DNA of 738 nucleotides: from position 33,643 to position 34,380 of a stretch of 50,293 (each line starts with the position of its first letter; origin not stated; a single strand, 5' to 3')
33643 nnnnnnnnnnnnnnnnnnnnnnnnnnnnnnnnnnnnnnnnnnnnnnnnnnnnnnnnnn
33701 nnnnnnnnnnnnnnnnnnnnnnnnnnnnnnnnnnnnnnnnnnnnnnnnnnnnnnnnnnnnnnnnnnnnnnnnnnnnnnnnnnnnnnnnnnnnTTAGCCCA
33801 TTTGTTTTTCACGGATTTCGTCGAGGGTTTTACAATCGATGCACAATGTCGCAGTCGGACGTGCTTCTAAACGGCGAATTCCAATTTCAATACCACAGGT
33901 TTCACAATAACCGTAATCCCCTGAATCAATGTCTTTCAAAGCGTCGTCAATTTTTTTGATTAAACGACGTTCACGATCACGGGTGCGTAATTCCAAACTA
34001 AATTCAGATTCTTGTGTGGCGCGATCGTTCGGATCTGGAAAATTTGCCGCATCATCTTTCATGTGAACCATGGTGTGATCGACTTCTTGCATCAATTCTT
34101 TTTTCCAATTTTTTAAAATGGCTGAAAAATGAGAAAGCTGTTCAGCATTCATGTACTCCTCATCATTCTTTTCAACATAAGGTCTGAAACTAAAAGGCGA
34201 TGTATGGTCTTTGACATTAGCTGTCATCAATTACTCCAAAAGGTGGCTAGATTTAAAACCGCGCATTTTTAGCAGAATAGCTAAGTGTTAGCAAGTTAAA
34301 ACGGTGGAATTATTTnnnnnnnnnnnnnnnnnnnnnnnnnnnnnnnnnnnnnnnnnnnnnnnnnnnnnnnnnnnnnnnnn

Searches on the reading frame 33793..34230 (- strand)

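Call 25: search_protein_families(library=pfam, proteins=[window:33793-34230:-], max_evalue=1e-8)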
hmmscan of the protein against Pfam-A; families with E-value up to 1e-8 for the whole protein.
window:33793-34230:- (145 aa): 2 families
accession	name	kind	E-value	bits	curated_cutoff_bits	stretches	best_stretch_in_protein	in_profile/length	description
PF21157.2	DksA_N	-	2.7e-33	114.5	27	1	31-101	1-71/71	DnaK suppressor protein DksA, N-terminal domain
PF01258.23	zf-dskA_traR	-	2.4e-12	47.1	24.9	1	104-135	1-32/36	Prokaryotic dksA/traR C4-type zinc finger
